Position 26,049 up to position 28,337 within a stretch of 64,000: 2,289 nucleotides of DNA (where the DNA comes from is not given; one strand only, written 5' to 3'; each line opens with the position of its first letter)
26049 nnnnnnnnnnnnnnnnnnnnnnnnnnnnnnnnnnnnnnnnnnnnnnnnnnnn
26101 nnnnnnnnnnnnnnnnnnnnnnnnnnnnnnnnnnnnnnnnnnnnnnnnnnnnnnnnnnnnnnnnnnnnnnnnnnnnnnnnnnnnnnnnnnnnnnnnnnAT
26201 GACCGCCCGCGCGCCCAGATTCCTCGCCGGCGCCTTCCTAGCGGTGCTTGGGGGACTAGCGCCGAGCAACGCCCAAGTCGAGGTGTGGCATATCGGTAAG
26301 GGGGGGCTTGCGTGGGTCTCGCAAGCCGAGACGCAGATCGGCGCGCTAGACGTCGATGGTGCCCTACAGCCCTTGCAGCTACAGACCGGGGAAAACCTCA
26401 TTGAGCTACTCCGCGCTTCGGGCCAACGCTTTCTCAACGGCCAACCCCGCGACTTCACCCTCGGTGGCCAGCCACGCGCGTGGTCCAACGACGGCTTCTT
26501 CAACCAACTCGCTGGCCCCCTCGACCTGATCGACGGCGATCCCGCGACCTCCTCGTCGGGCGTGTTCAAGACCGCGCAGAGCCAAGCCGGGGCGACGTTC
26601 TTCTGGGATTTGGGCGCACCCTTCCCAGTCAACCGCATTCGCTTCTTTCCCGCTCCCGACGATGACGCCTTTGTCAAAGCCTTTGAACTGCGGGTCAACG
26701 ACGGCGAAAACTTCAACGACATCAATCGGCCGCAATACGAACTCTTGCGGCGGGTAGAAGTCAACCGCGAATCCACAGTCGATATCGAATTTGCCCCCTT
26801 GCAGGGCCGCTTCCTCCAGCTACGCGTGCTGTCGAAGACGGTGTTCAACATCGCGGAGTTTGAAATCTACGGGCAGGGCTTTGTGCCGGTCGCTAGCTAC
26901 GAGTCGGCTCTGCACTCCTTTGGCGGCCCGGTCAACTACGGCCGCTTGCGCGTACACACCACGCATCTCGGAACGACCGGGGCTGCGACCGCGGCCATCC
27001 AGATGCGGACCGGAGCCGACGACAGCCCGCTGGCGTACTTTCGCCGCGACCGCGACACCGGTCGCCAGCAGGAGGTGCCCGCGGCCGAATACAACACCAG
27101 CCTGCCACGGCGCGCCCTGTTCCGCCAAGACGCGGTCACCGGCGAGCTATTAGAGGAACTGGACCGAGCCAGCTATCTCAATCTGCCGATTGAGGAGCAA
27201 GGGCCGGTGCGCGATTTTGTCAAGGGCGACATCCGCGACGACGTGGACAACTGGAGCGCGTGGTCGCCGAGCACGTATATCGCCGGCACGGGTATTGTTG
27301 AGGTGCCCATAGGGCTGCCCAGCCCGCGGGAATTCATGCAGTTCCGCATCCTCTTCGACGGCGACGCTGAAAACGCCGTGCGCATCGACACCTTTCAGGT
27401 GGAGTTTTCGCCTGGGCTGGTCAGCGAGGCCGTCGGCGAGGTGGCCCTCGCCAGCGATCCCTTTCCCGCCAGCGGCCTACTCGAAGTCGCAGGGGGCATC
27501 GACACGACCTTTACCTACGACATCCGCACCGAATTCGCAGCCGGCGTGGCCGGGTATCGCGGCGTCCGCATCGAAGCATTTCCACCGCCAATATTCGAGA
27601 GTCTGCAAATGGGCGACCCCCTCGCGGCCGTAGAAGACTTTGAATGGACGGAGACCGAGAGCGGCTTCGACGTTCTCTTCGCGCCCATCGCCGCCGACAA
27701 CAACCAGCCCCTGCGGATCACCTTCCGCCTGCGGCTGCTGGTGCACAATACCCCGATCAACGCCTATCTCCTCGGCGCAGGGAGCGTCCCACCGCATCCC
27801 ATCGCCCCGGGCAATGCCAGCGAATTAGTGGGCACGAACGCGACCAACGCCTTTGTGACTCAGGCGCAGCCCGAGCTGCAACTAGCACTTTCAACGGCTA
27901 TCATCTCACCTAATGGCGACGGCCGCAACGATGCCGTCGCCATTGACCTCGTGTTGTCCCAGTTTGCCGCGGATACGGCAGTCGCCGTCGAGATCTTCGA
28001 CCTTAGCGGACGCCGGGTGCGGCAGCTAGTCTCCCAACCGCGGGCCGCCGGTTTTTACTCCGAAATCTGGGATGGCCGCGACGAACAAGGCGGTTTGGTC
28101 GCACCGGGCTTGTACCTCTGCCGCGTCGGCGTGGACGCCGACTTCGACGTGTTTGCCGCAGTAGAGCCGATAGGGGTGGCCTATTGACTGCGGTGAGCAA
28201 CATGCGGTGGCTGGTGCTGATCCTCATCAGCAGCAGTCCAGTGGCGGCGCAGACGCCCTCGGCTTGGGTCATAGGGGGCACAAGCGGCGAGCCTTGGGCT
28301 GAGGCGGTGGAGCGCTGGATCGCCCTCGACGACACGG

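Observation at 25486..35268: Translationally coupled operon: lipoprotein, three paralogous discoidin-like secreted proteins with FlgD-Ig/T9SS-CTD-like tails, and a ~880-aa OM protein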

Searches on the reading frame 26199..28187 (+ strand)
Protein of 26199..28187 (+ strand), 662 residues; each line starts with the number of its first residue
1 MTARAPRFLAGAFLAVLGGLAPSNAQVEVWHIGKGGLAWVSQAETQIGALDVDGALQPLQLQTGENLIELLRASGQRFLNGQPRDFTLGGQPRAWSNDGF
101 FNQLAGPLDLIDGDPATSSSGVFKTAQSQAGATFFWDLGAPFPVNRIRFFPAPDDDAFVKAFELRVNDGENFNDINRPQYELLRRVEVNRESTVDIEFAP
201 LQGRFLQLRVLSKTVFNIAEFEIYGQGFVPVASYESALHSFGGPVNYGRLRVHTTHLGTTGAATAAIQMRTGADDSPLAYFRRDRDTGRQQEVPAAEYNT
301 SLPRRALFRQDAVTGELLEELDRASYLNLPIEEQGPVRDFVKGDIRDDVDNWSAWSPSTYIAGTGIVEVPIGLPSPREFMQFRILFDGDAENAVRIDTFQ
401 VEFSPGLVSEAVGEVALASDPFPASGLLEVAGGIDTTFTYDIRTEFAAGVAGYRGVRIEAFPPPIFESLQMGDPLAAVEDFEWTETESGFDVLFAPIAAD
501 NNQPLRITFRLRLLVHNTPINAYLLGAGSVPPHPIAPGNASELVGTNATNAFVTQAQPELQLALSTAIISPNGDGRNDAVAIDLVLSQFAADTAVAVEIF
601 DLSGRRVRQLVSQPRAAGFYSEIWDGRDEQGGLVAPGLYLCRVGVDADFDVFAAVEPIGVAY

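Call 9: search_protein_families(library=pfam, proteins=[window:26199-28187:+], max_evalue=0.1)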
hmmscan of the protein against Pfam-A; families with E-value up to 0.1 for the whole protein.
window:26199-28187:+ (662 aa): 2 families
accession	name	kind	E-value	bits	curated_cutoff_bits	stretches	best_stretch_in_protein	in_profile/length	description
PF13860.13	FlgD_ig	-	4.9e-08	33.3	27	1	579-643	11-73/79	FlgD Ig-like domain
PF13585.12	CHU_C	-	9e-05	23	27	1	568-641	6-68/86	CHU_C Type IX secretion signal domain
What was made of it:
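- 26199..28187 (+): P1, 662 aa: signal peptide, CBM32/discoidin-like head, beta-sandwich middle with the NWSxWS motif, Ig-like domain, and a FlgD-Ig/CHU_C-like C-terminal domain. Pfam hits in call 9.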

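Call 10: search_protein_families(library=ncbifam, proteins=[window:26199-28187:+], max_evalue=0.1)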
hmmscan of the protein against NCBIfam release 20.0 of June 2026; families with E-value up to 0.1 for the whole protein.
window:26199-28187:+ (662 aa): 8 families
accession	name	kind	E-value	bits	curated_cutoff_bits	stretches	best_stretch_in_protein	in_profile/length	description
NF005176.1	PRK06655.1-1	equivalog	0.00021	21.3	230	1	591-643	95-147/197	flagellar hook assembly protein FlgD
NF033707.1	T9SS_sortase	equivalog_domain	0.0004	18.1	420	1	561-647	993-1079/1095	type IX secretion system sortase PorU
NF009276.0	PRK12633.1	equivalog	0.00067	19.4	383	1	590-648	126-185/234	flagellar basal body rod modification protein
NF009277.0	PRK12634.1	equivalog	0.0016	18.6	333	1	592-639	121-168/221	flagellar basal body rod modification protein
NF009452.0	PRK12812.1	equivalog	0.0053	16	258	1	574-642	133-203/289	flagellar basal body rod modification protein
NF053608.1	Lsa66_OmpA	equivalog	0.015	13.7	700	0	552-632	353-435/581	fibronectin-binding adhesin Lsa66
TIGR04183.1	Por_Secre_tail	domain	0.024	14.6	23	1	587-645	13-60/72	T9SS type A sorting domain-containing protein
TIGR04131.1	Bac_Flav_CTERM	domain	0.042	14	35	1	568-613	6-47/85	T9SS type B sorting domain-containing protein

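Call 14: search_solved_structures(query=window:26199-28187:+, max_evalue=1)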
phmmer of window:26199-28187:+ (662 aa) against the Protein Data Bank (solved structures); distinct sequences matched with E-value up to 1: 2.
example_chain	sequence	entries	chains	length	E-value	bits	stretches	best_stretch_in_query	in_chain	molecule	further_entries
3osv_A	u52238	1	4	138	0.0014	20.4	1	592-647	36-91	Flagellar basal-body rod modification protein FlgD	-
3c12_A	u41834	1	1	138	0.015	17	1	594-640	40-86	Flagellar protein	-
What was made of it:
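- On FlgD Ig-like domain (PF13860): The FlgD structures 3osv and 3c12 are hit weakly (call 14).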

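Call 21: find_homologous_proteins(query=window:26199-28187:+)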
Query window:26199-28187:+ (662 aa): 114 proteins with E <= 0.001 among 8000 candidates.
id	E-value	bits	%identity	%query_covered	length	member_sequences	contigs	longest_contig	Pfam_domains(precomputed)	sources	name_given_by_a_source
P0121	0.0e+0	1456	98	100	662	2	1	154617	PF13860.13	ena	-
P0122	0.0e+0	1442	97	100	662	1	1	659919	PF13860.13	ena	-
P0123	0.0e+0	1433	96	100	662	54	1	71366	PF13860.13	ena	-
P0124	0.0e+0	1432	96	100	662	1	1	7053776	PF13860.13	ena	-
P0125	0.0e+0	1384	92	100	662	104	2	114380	PF13860.13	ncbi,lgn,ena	-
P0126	0.0e+0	1381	92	100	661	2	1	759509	PF13585.13,PF13860.13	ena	-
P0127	0.0e+0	1380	92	100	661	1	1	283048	PF13585.13,PF13860.13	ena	-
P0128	0.0e+0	1367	91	100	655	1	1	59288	PF13860.13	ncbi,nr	ncbi:MAG: hypothetical protein J4F35_12935 [Candidatus Latescibacteria bacterium]|nr:hypothetical pr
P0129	0.0e+0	1365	91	100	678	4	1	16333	PF13585.13,PF13860.13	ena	-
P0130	0.0e+0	1364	92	100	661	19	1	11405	PF13860.13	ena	-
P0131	0.0e+0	1353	91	100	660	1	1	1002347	PF13585.13,PF13860.13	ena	-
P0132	0.0e+0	1352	91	100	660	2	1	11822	PF13860.13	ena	-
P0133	0.0e+0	1351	91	100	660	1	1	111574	PF13585.13,PF13860.13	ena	-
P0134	0.0e+0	1345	90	100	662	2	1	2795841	PF13860.13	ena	-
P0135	0.0e+0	1336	90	100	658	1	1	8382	PF13585.13,PF13860.13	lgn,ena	-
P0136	0.0e+0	1330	89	100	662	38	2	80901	PF00754.32,PF13860.13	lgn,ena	-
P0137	0.0e+0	1330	89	100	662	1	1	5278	PF13860.13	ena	-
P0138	0.0e+0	1324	89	100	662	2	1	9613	PF13860.13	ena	-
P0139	0.0e+0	1321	89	100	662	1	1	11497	PF13860.13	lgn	-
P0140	0.0e+0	1320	89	100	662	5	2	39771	PF13860.13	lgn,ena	-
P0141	0.0e+0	1312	88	100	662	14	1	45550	PF13860.13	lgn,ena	-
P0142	0.0e+0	1184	97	82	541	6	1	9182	PF13860.13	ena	-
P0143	0.0e+0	1106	74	100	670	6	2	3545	PF00754.32,PF13860.13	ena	-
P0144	0.0e+0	1102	74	100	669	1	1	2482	PF00754.32,PF13860.13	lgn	-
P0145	0.0e+0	1096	74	99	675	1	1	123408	PF00754.32,PF13585.13,PF13860.13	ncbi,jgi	-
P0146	0.0e+0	1085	75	96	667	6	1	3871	PF00754.32,PF13860.13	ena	-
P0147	0.0e+0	1065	72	100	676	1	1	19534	PF00754.32,PF13860.13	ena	-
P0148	0.0e+0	1059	71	98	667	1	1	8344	PF00754.32,PF13860.13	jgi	jgi:hypothetical protein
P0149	0.0e+0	1055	72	96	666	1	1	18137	PF00754.32,PF13585.13,PF13860.13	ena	-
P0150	0.0e+0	1053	72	96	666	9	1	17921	PF00754.32,PF13585.13,PF13860.13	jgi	-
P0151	0.0e+0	1048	72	97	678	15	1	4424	PF00754.32,PF13860.13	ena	-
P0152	0.0e+0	1042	70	97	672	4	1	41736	PF00754.32,PF13585.13,PF13860.13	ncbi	-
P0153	0.0e+0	1037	69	100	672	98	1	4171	PF00754.32,PF13585.13,PF13860.13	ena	-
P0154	0.0e+0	1028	69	97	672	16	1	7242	PF00754.32,PF13585.13,PF22633.4,PF13860.13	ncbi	-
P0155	0.0e+0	1021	70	97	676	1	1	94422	PF00754.32,PF13585.13,PF13860.13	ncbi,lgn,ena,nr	ncbi:MAG: hypothetical protein GKR89_14210 [Candidatus Latescibacteria bacterium]|nr:hypothetical pr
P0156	0.0e+0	1020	68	99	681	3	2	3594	PF00754.32,PF13860.13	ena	-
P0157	1.5e-296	1003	69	98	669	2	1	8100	PF00754.32,PF22633.4,PF13860.13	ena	-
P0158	3.2e-289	979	97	68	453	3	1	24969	PF13860.13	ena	-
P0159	6.0e-288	975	67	97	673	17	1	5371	PF00754.32,PF13585.13,PF13860.13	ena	-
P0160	1.6e-286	970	65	96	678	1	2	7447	PF00754.32,PF13860.13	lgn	-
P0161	6.8e-286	968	66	97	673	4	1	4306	PF00754.32,PF13585.13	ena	-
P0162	2.0e-285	967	66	97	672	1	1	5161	PF00754.32,PF13585.13,PF13860.13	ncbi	-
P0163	1.6e-283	960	65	96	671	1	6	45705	PF00754.32,PF13585.13,PF13860.13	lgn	-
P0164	5.3e-283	959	63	99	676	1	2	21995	PF00754.32,PF13585.13,PF22633.4,PF13860.13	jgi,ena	-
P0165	3.1e-282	956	65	97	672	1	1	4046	PF00754.32,PF13585.13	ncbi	-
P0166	6.2e-282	955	65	97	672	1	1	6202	PF00754.32,PF13585.13,PF13860.13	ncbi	-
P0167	2.9e-279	946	64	98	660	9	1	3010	PF00754.32,PF13585.13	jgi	jgi:hypothetical protein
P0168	6.7e-279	945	65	98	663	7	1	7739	PF00754.32,PF13585.13,PF13860.13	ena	-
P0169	8.0e-277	938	62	100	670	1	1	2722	PF00754.32,PF22633.4,PF13860.13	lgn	-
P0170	4.2e-276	936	63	99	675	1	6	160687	PF00754.32,PF13585.13,PF13860.13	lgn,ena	-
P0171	5.4e-273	926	63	99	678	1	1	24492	PF00754.32,PF13585.13,PF13860.13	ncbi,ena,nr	ncbi:MAG: gliding motility-associated C-terminal domain-containing protein [bacterium]|nr:gliding mo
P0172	4.5e-272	922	61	99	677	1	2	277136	PF00754.32,PF13585.13,PF13860.13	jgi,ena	jgi:hypothetical protein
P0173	1.7e-271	921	61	99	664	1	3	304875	PF00754.32,PF13585.13,PF13860.13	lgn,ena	-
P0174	1.1e-270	918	63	96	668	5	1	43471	PF00754.32,PF13860.13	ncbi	-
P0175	5.4e-266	902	62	97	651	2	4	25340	PF00754.32,PF13585.13,PF13860.13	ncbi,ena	-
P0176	1.5e-265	901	61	96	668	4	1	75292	PF00754.32,PF13860.13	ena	-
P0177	3.4e-265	900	62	96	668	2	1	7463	PF00754.32,PF13860.13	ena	-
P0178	3.1e-264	897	61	100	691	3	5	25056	PF00754.32,PF13585.13,PF13860.13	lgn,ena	-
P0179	2.4e-263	894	61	97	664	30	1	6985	PF00754.32,PF13585.13,PF13860.13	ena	-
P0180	1.0e-261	888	61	97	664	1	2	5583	PF00754.32,PF13860.13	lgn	-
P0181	7.1e-261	885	62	96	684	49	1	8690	PF00754.32,PF13585.13,PF13860.13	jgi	jgi:hypothetical protein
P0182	6.5e-258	876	60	99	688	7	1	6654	PF00754.32,PF13585.13,PF22633.4,PF13860.13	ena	-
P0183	2.3e-257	874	60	98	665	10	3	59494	PF00754.32,PF13585.13,PF13860.13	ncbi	ncbi:MAG: hypothetical protein ACI906_000521 [Candidatus Latescibacterota bacterium]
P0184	2.4e-257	874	60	100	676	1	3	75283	PF00754.32,PF13860.13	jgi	jgi:hypothetical protein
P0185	8.7e-257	872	60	98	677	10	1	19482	PF00754.32,PF13585.13,PF13860.13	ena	-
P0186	2.2e-255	867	60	96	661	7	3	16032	PF00754.32,PF13585.13,PF13860.13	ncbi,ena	-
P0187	2.3e-254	864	58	99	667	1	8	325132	PF00754.32,PF13585.13,PF13860.13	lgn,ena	-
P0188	3.1e-252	857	58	98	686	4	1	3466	PF13585.13,PF13860.13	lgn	-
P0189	7.2e-251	852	97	60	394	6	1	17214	PF13585.13,PF13860.13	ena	-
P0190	1.7e-250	851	59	96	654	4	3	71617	PF00754.32,PF13585.13,PF13860.13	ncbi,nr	ncbi:MAG: hypothetical protein HN712_16135 [Gemmatimonadetes bacterium]|nr:hypothetical protein [Gem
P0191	2.9e-250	850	59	99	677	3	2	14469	PF00754.32,PF13585.13,PF13860.13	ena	-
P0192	4.6e-250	850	58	97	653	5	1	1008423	PF00754.32,PF13860.13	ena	-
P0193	2.2e-249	847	59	96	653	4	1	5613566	PF00754.32,PF13585.13,PF22633.4,PF13860.13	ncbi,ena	-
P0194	9.4e-249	845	58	96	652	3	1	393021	PF00754.32,PF13860.13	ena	-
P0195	2.0e-247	841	58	96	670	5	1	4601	PF00754.32,PF13585.13,PF13860.13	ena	-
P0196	4.9e-247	840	58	96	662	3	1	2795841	PF00754.32,PF13585.13,PF13860.13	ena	-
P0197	5.6e-247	840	58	96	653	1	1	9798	PF00754.32,PF13860.13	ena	-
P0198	7.2e-247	839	58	96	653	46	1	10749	PF00754.32,PF13860.13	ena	-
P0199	1.2e-246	838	58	96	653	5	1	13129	PF00754.32,PF13585.13,PF13860.13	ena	-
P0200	3.8e-246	837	59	96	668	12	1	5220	PF00754.32,PF13585.13,PF13860.13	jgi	jgi:hypothetical protein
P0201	1.5e-245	835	58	96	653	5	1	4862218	PF00754.32,PF13585.13,PF13860.13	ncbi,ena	-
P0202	5.1e-242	823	56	98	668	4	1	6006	PF00754.32,PF13860.13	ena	-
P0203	1.5e-239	815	57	98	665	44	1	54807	PF00754.32,PF13860.13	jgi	-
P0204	7.4e-239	813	57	97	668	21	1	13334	PF00754.32,PF13860.13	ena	-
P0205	1.6e-238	812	56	99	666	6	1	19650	PF00754.32,PF13860.13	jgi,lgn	jgi:hypothetical protein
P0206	1.9e-234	798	69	79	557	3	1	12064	PF13860.13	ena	-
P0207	1.7e-231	788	55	96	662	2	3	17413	PF00754.32,PF13585.13,PF13860.13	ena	-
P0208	2.6e-224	765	53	98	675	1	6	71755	PF00754.32,PF13585.13,PF13860.13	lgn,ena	-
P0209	1.4e-222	759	53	96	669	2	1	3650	PF13585.13,PF13860.13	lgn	-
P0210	8.3e-219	746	53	97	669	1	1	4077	PF00754.32,PF13860.13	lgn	-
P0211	1.2e-216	739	52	97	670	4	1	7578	PF00754.32,PF13585.13,PF13860.13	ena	-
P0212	2.5e-215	735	52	98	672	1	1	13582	PF13585.13,PF13860.13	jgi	jgi:hypothetical protein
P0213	4.4e-215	734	52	97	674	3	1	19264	PF00754.32,PF22633.4,PF13860.13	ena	-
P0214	2.1e-213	729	52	97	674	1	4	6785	PF00754.32,PF13585.13,PF22633.4,PF13860.13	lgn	-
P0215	4.3e-212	724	51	100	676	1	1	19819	PF13585.13,PF13860.13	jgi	jgi:hypothetical protein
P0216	3.6e-200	685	50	97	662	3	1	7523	PF00754.32,PF22633.4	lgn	-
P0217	5.8e-200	684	48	99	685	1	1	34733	PF13860.13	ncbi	ncbi:MAG: FlgD immunoglobulin-like domain containing protein [Candidatus Latescibacterota bacterium]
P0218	5.1e-193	661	48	98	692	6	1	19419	PF00754.32,PF13585.13,PF13860.13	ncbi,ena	-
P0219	1.5e-192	660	59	73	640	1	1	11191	PF00754.32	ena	-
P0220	2.1e-174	600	62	65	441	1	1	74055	PF00754.32,PF22633.4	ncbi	-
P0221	4.2e-172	592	62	66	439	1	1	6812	PF13860.13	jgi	-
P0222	1.6e-139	485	66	49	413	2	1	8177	PF00754.32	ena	-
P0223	8.2e-88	314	33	99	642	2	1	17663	PF13585.13,PF13860.13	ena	-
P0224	1.1e-41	161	31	48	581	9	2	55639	PF13585.13,PF13860.13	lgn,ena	-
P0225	9.4e-40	155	28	84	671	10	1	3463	PF13585.13,PF13860.13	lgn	-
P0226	6.4e-38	149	28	92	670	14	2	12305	PF13585.13,PF13860.13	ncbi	-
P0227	5.0e-32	129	26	92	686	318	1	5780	PF13585.13,PF13860.13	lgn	-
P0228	3.3e-31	127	26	90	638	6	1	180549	PF13585.13,PF13860.13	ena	-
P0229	5.6e-31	126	29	84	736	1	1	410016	PF13585.13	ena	-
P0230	1.4e-23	101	28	52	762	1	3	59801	PF00754.32,PF13585.13,PF22633.4,PF13860.13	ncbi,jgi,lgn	ncbi:MAG: hypothetical protein ACI906_000491 [Candidatus Latescibacterota bacterium]|jgi:hypothetica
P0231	1.6e-18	85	27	52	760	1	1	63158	PF00754.32,PF13585.13,PF22633.4,PF13860.13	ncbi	-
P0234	5.9e-7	46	24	80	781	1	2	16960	PF13585.13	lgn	-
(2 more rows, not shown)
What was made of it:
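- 26199..28187 (+): 114 homologues were found, most carrying PF00754 and PF13860 (call 21).
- On T9SS type-B CTD cargo (Pfam CHU_C PF13585; NCBIfam TIGR04131): Some homologues carry PF13585 in the precomputed lists (call 21).
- On F5/8 type C (discoidin) / CBM32: Most P1 homologues carry PF00754 (call 21).
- Checked: F5_F8_type_C: sub-threshold in P2 and P3, but recorded for most P1 homologues (call 21).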

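Call 44: predict_structure(alignment_id=A2)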
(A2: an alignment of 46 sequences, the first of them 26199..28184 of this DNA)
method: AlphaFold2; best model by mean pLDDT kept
length: 662 residues; sequences in the alignment: 46
mean_pLDDT: 89.0   pTM: 0.74
mean pLDDT of the five models: 89.0, 88.5, 87.0, 86.7, 85.9
residues with pLDDT >= 90: 428; 70-90: 205; 50-70: 10; < 50: 19
segments of 3 or more residues with pLDDT < 50: 1-6, 13-23
pLDDT, mean of each block of 10 residues (from residue 1): 45 44 67 91 89 91 88 85 89 91 88 85 76 93 94 89 94 93 94 92 94 90 92 94 92 90 93 93 92 92 92 91 93 92 92 94 92 92 94 95 92 94 84 89 90 94 94 92 94 94 95 89 90 92 89 82 88 84 86 91 93 88 93 93 87 92 87
secondary structure, 60 per line:
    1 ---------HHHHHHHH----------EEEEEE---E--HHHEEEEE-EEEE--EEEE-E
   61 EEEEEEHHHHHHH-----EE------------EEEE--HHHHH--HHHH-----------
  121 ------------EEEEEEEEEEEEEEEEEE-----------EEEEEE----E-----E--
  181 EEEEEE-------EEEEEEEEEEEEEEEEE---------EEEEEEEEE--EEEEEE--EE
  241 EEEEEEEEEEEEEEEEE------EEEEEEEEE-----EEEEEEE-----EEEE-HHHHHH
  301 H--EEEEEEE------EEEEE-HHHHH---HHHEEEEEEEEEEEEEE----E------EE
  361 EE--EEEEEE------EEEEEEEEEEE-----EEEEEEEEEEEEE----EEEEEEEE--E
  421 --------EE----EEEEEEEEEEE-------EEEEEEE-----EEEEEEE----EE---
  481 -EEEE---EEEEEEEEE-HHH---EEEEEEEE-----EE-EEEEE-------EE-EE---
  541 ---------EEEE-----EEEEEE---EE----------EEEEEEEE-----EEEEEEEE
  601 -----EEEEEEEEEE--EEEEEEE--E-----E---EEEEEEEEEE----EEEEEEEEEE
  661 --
elements in order: H10-17 E28-33 E43-47 E49-52 E55-58 E60-66 H67-73 E93-96 H99-103 H106-109 E133-150 E162-167 E181-186 E194-210 E220-228 E231-236 E239-257 E264-272 E278-284 E290-293 H295-301 E304-310 E317-321 H323-327 E334-347 E359-362 E365-370 E377-387 E393-405 E410-417 E435-445 E453-459 E465-471 E482-485 E489-497 E505-512 E521-525 E550-553 E559-564 E580-587 E593-600 E606-615 E618-624 E637-646 E651-660
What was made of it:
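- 26199..28187 (+): AF2 pLDDT 89, all-beta (call 44).
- P1-P3 are chains of beta-sandwich domains (call 44).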

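Call 47: fold_search(model_id=the predicted structure, library=pdb)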
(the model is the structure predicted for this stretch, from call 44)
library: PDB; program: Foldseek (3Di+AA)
matches with E <= 10: 1564; with E <= 0.001: 211
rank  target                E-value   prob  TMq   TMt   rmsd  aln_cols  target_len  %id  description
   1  9g43_A                1.5e-10  1.00  0.18  0.19  28.5       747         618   11  Crystal structure of a galactose oxidase from Pseudoarthrobacter siccitolerans (released 2025-07-23)
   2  9g8h_A                1.4e-09  1.00  0.17  0.19  30.1       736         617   13  Crystal structure of a galactose oxidase in complex with galactose (released 2025-08-06)
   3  2eid                  1.8e-09  1.00  0.15  0.16  28.4       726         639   11  Galactose Oxidase W290G mutant (released 2007-04-24)
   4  1t2x                  4.0e-09  1.00  0.14  0.14  31.5       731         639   11  Glactose oxidase C383S mutant identified by directed evolution (released 2004-05-18)
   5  2wq8                  6.4e-09  1.00  0.14  0.14  29.0       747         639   11  Glycan labelling using engineered variants of galactose oxidase obtained by directed evolution (released 2010-09-01)
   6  2eic                  6.7e-09  1.00  0.14  0.14  27.2       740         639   11  Crystal Structure of Galactose Oxidase mutant W290F (released 2007-04-24)
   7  2eib                  9.5e-09  1.00  0.14  0.15  31.0       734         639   11  Crystal Structure of Galactose Oxidase, W290H mutant (released 2007-04-24)
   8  8tx6                  1.3e-08  1.00  0.17  0.18  27.6       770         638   10  Crystal structure of an engineered variant of galactose oxidase, GOaseRd7BB, from Fusarium graminearum (released 2024-07-03)
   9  8tx5_A                1.9e-08  1.00  0.16  0.16  30.7       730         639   11  Crystal structure of an engineered variant of galactose oxidase, GOaseRd4BB, from Fusarium graminearum (released 2024-07-03)
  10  9ndr                  2.4e-08  1.00  0.16  0.16  31.3       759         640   11  The 1.22 Angstrom crystal structure of galactose oxidase variant with genetically incorporated F2-Tyr495 (released 2026-03-11)
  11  6xlt                  2.7e-08  1.00  0.14  0.14  32.0       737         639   11  The 1.48 Angstrom crystal structure of evolved galactose oxidase variant A3.E7 (released 2021-02-03)
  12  1k3i                  2.7e-08  1.00  0.14  0.14  29.4       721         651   12  Crystal Structure of the Precursor of Galactose Oxidase (released 2001-11-07)
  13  6xlr                  3.0e-08  1.00  0.14  0.15  28.1       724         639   11  The 1.23 Angstrom crystal structure of galactose oxidase variant with genetically incorporated Cl2-Tyr272 (released 2021-02-03)
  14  9neh                  3.9e-08  1.00  0.15  0.16  28.1       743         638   11  The 1.48 Angstrom crystal structure of galactose oxidase variant with genetically incorporated Cl2-Tyr495 (released 2026-03-11)
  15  1gof                  4.3e-08  1.00  0.14  0.14  31.6       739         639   11  NOVEL THIOETHER BOND REVEALED BY A 1.7 ANGSTROMS CRYSTAL STRUCTURE OF GALACTOSE OXIDASE (released 1994-01-31)
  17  6za2_A                1.6e-07  1.00  0.15  0.10  22.9       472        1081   11  Crystal structure of dimeric latent PorU from Porphyromonas gingivalis (released 2021-09-29)
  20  6za2_B                5.6e-07  1.00  0.15  0.10  22.5       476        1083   11  Crystal structure of dimeric latent PorU from Porphyromonas gingivalis (released 2021-09-29)
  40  4a41                  1.2e-05  1.00  0.16  0.70   3.7       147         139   15  CpGH89CBM32-5, from Clostridium perfringens, in complex with galactose (released 2012-04-04)
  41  4a44                  1.2e-05  1.00  0.17  0.71   3.7       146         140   14  CpGH89CBM32-5, from Clostridium perfringens, in complex with the Tn Antigen (released 2012-04-04)
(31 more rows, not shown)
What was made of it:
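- On F5/8 type C (discoidin) / CBM32: The AF2 head of P1 superposes on CBM32 4a41 and 4a44 at TM 0.70 (calls 44, 47).
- Checked: The P1 AF2 head matches CBM32 with TM 0.70 (calls 44, 47).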
